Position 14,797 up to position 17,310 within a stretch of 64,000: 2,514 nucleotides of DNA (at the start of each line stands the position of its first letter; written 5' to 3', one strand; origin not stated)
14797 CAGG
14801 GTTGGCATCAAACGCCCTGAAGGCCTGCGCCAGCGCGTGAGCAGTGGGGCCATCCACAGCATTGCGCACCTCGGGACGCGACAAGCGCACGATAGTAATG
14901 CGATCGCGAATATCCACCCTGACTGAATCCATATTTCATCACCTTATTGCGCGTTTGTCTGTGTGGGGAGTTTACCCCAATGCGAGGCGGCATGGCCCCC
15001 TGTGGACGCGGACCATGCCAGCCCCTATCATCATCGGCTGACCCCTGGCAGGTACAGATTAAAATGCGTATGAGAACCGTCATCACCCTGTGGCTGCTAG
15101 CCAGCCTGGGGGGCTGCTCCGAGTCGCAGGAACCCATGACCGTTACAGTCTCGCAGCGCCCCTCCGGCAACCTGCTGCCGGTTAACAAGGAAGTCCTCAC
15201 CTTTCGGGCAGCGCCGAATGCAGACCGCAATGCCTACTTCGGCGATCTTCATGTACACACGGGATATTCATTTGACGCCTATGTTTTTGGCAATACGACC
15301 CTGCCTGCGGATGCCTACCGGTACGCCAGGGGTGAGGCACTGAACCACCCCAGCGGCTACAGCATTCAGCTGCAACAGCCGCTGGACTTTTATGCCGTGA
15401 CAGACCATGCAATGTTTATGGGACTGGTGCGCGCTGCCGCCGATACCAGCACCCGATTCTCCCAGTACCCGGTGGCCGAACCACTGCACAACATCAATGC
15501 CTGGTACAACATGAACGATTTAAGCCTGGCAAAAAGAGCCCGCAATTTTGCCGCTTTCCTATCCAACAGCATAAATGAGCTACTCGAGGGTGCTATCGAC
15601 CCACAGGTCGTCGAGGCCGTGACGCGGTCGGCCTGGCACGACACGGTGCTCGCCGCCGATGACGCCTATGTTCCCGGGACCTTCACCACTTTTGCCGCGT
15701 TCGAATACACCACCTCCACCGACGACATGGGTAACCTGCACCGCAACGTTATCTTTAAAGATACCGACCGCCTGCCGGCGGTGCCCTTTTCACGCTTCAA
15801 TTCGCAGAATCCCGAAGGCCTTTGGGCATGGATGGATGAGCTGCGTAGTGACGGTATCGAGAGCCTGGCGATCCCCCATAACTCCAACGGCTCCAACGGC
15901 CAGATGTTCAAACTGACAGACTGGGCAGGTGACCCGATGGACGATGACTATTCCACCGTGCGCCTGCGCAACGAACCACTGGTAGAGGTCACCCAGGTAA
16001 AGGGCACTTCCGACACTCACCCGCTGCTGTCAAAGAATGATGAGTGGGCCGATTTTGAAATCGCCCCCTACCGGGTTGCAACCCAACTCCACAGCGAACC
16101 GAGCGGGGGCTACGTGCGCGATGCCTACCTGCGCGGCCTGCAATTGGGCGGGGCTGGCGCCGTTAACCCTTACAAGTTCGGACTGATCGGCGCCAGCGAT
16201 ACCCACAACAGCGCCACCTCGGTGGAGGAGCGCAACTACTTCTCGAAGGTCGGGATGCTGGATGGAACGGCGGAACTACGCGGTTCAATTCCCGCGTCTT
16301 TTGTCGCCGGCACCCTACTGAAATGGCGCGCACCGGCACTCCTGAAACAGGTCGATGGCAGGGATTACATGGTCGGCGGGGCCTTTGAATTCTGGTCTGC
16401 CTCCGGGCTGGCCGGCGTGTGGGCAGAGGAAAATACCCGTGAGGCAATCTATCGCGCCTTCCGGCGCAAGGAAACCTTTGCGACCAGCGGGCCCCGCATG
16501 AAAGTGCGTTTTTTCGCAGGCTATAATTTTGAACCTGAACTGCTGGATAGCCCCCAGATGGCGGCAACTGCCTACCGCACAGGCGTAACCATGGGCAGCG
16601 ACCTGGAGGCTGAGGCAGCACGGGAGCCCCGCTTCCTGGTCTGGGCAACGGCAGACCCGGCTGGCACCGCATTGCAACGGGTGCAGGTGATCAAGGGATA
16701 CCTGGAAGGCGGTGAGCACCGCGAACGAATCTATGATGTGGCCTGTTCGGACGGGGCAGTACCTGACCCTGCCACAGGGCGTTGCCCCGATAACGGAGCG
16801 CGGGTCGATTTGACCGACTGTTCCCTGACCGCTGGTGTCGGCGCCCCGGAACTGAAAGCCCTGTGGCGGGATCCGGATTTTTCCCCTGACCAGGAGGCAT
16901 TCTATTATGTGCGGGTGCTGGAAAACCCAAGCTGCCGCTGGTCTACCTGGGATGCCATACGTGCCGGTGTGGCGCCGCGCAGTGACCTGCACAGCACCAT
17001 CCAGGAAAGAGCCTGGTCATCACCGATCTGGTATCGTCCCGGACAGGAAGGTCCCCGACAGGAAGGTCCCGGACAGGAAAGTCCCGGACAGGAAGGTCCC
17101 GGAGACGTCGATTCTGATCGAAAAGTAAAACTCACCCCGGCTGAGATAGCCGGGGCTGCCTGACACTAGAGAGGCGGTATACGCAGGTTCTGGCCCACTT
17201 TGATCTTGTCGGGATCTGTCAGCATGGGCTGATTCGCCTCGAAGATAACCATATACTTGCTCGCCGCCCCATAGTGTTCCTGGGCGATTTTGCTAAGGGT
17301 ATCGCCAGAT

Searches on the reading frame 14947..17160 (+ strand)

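Call 27: search_protein_families(library=pfam, proteins=[window:14947-17160:+], max_evalue=0.001)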
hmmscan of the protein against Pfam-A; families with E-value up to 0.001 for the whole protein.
window:14947-17160:+ (738 aa): 1 family
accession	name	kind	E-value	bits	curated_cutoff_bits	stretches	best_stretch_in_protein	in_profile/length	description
PF12228.14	DUF3604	-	5.8e-234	778.4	20.4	1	92-698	2-591/591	Protein of unknown function (DUF3604)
